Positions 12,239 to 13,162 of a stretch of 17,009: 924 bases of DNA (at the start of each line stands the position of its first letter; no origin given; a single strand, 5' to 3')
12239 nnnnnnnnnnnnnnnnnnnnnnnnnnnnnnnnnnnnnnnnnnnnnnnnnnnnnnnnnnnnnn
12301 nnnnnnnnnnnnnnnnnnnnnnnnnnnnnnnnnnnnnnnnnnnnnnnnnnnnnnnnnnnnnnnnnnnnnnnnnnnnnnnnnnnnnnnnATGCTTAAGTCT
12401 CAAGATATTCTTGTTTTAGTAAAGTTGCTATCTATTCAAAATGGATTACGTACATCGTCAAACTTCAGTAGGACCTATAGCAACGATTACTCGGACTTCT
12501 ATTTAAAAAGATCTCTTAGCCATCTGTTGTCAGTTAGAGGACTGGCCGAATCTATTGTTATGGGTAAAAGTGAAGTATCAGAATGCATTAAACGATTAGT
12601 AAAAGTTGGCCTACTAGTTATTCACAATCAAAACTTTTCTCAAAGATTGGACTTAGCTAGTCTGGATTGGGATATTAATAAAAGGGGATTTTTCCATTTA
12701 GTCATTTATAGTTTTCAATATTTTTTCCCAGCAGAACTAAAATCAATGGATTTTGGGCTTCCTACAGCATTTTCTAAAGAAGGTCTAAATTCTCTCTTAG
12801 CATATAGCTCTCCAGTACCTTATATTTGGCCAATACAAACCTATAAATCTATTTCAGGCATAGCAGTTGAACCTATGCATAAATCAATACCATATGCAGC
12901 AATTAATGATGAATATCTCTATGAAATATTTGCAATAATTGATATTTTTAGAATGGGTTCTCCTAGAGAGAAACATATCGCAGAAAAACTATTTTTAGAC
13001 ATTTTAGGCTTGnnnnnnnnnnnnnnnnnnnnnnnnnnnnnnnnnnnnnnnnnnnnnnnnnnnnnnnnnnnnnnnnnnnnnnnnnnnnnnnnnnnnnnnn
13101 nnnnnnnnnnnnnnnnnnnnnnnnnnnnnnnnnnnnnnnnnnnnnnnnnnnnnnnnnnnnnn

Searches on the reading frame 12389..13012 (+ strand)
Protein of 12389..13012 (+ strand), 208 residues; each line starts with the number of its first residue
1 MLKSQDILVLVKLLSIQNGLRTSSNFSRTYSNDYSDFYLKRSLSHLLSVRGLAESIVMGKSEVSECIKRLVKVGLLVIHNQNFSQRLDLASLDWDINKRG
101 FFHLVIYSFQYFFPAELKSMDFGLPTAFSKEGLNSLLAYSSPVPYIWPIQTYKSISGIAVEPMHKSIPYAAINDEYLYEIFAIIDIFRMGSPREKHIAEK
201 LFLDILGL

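Call 3: search_protein_families(library=pfam, proteins=[window:12389-13012:+], max_evalue=1)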
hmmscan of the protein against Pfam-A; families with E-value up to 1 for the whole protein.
window:12389-13012:+ (208 aa): 5 families
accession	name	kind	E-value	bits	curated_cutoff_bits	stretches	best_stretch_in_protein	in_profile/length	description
PF12802.13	MarR_2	-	0.013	16.1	27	1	38-77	13-51/61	MarR family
PF01325.25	Fe_dep_repress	-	0.11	13.1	26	1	48-79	24-55/60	Iron dependent repressor, N-terminal DNA binding domain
PF01047.28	MarR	-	0.12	12.8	24.6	0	47-76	18-47/59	MarR family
PF21984.2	DnaD_N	-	0.2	12.3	27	1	49-83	38-72/101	DnaD N-terminal domain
PF23052.1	KH_N4BP1_2nd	-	0.22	12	27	1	46-72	43-69/120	N4BP1, second type I KH-domain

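Call 4: search_protein_families(library=padloc, proteins=[window:12389-13012:+], max_evalue=1)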
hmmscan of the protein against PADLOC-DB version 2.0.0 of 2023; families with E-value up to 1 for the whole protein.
window:12389-13012:+ (208 aa): 1 family
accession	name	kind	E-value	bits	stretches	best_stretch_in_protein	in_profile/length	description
PDLC04515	PDC-M21A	-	5e-39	132.1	1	2-202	1-198/205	-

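Call 5: search_protein_families(library=ncbifam, proteins=[window:12389-13012:+], max_evalue=1)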
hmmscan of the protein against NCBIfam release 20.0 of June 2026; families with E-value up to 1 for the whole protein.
window:12389-13012:+ (208 aa): 0 families

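Call 41: find_homologous_proteins(query=window:12389-13012:+)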
Query window:12389-13012:+ (208 aa): 22 proteins with E <= 0.001 among 113 candidates.
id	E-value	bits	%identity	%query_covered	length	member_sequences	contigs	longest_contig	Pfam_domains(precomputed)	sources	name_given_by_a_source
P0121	2.2e-130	450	100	100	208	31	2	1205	-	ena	-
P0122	2.8e-126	437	97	100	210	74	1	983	-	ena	-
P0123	1.4e-125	435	95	100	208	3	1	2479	-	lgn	-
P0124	2.5e-118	411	92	100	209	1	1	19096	-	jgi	jgi:hypothetical protein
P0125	2.5e-96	339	73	99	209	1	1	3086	-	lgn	-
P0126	4.6e-90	319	95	73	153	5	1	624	-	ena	-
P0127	1.4e-66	242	54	97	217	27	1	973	-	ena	-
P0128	1.9e-63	232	53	97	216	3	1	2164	-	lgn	-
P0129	2.2e-62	229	51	99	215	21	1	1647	-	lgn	-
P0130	3.4e-62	228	51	99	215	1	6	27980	-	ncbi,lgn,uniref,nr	ncbi:MarR family transcriptional regulator [Acinetobacter pollinis]|uniref:MarR family transcription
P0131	6.6e-62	227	51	99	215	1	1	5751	-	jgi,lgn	-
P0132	1.2e-61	226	51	99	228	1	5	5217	-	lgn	-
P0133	1.3e-61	226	52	97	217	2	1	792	-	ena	-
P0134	5.8e-61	224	49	99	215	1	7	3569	-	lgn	-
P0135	7.1e-61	224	50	99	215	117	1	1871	-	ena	-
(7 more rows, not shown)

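Call 56: predict_structure(alignment_id=A4)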
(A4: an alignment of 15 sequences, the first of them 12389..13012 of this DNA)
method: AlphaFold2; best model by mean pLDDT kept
length: 208 residues; sequences in the alignment: 15
mean_pLDDT: 64.2   pTM: 0.67
mean pLDDT of the five models: 64.2, 58.9, 57.4, 57.2, 53.6
residues with pLDDT >= 90: 10; 70-90: 98; 50-70: 34; < 50: 66
segments of 3 or more residues with pLDDT < 50: 25-31, 111-169
pLDDT, mean of each block of 10 residues (from residue 1): 77 86 50 61 83 84 88 86 67 88 74 36 33 41 30 27 41 69 69 76 83
secondary structure, 60 per line:
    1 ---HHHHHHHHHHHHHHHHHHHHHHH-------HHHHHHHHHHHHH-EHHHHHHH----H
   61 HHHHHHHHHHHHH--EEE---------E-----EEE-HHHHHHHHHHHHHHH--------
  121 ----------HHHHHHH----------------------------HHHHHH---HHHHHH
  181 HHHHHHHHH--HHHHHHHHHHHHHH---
elements in order: H4-26 H34-46 H49-55 H60-73 E76-78 E94-96 H98-112 H131-137 H166-171 H175-189 H192-205

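Call 66: fold_search(model_id=the predicted structure, library=pdb)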
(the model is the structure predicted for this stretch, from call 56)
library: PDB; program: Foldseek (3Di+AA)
matches with E <= 10: 968; with E <= 0.001: 0
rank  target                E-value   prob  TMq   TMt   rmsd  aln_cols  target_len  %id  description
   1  3nrv_C                1.0e-01  0.75  0.21  0.29  13.6       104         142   13  Crystal structure of MarR/EmrR family transcriptional regulator from Acinetobacter sp. ADP1 (released 2010-09-15)
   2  2f2e_A                1.6e-01  0.47  0.22  0.30  13.8       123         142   14  Crystal Structure of PA1607, a Putative Transcription Factor (released 2006-03-14)
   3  3e6m_D                1.8e-01  0.63  0.21  0.28  11.6       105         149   21  The crystal structure of a MarR family transcriptional regulator from Silicibacter pomeroyi DSS. (released 2008-09-02)
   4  5trd_B                2.4e-01  0.93  0.22  0.21   3.8        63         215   17  Structure of RbkR (Riboflavin Kinase) from Thermoplasma acidophilum determined in complex with CTP and its cognate DNA (released 2016-11-23)
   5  5trd_A                3.1e-01  0.90  0.22  0.21   3.7        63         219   17  Structure of RbkR (Riboflavin Kinase) from Thermoplasma acidophilum determined in complex with CTP and its cognate DNA (released 2016-11-23)
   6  5jls                  3.1e-01  0.38  0.16  0.24  12.7        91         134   18  Crystal Structure of Adhesin competence repressor (AdcR) from Streptococcus pyogenes (C-terminally His tagged) (released 2017-05-03)
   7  4lln_D                3.4e-01  0.57  0.19  0.28  12.1        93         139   11  Crystal structure of S. aureus MepR-DNA complex (released 2014-05-14)
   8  8za5_A                3.6e-01  0.41  0.20  0.28  14.4       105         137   17  Crystal structure of HsmR (released 2025-10-29)
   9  6j05_B                4.3e-01  0.57  0.21  0.43  10.1       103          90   13  Structures of two ArsR As(III)-responsive repressors: implications for the mechanism of derepression (released 2019-07-03)
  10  8zde_A                4.3e-01  0.41  0.21  0.29  14.4       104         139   17  Crystal structure of HsmR with DNA bound (released 2025-11-05)
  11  2f2e_B                4.3e-01  0.38  0.20  0.29  13.3        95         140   15  Crystal Structure of PA1607, a Putative Transcription Factor (released 2006-03-14)
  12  4l9j_A                4.5e-01  0.44  0.21  0.30  13.1        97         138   11  Crystal structure of S. aureus MepR in DNA-binding conformation (released 2013-09-11)
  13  3cta                  5.1e-01  0.63  0.24  0.27   7.9       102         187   15  Crystal structure of riboflavin kinase from Thermoplasma acidophilum (released 2008-04-29)
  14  8zde_F                5.1e-01  0.38  0.21  0.30  14.5       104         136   18  Crystal structure of HsmR with DNA bound (released 2025-11-05)
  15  3e6m_F                5.1e-01  0.38  0.20  0.28  12.2       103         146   21  The crystal structure of a MarR family transcriptional regulator from Silicibacter pomeroyi DSS. (released 2008-09-02)
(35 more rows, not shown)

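Call 73: search_solved_structures(query=A7, max_evalue=10, show_alignments=2)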
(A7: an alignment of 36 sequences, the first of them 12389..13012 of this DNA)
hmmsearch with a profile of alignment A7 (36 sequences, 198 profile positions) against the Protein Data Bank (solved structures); distinct sequences matched with E-value up to 10: 17.
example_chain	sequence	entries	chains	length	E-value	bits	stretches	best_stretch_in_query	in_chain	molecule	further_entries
2d1h_A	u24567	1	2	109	0.014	18.2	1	36-83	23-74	109aa long hypothetical transcriptional regulator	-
5zr4_A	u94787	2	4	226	0.072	15.9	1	37-80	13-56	Metal-dependent transcriptional regulator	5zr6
3tgn_A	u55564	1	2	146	0.25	14.1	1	10-94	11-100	Adc operon repressor AdcR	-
3mzg_A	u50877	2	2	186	0.4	13.5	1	62-100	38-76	Prolactin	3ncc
3n0p_A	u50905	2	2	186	0.4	13.5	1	62-100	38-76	Prolactin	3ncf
3n06_A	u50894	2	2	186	0.4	13.4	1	62-100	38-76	Prolactin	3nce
8pqm_A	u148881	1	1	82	0.4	13.4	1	38-81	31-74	FadR family transcriptional regulator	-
3ncb_A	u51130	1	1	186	0.41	13.4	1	62-100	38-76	Prolactin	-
3d48_P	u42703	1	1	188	0.41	13.4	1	62-100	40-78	Prolactin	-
2q98_A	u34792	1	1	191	0.42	13.4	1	62-100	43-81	Prolactin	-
8za5_A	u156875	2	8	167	0.44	13.3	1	28-101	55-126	MarR-family transcriptional regulator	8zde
1rw5_A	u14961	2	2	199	0.45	13.3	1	61-100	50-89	Prolactin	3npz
3ew3_A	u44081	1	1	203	0.48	13.2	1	61-100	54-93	Prolactin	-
9vg2_A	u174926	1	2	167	0.5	13.1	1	33-101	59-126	MarR-family transcriptional regulator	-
6cmv_A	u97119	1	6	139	0.53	13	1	37-88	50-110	Transcriptional regulator Lrs14-like protein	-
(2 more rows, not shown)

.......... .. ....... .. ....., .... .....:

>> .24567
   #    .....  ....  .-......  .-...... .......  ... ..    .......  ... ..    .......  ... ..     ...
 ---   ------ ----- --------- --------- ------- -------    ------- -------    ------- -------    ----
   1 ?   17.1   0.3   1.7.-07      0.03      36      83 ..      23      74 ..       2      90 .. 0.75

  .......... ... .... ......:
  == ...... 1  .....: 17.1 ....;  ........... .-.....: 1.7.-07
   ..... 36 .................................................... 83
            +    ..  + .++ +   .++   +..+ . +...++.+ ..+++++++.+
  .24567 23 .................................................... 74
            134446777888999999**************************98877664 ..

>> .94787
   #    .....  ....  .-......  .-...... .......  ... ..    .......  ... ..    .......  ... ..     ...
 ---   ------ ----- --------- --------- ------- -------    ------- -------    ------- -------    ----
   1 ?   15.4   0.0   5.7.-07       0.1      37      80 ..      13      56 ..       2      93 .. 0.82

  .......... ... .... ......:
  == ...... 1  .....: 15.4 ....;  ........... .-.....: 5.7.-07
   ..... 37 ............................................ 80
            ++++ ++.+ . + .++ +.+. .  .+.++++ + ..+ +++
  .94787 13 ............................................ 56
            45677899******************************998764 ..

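Call 74: search_protein_families(library=pfam, alignment_id=A7, max_evalue=0.01)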
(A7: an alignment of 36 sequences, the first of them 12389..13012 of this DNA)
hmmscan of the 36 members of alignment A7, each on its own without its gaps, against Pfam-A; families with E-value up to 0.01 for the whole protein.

A. member 1, window:12389-13012:+ (208 aa): 0 families

B. families by the number of members that match (of 36 scanned): 4 families
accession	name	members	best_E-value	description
PF12802.13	MarR_2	8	1.6e-06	MarR family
PF00392.27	GntR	2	0.0031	Bacterial regulatory proteins, gntR family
PF13730.12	HTH_36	1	0.0037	Helix-turn-helix domain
PF01047.28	MarR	1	0.0086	MarR family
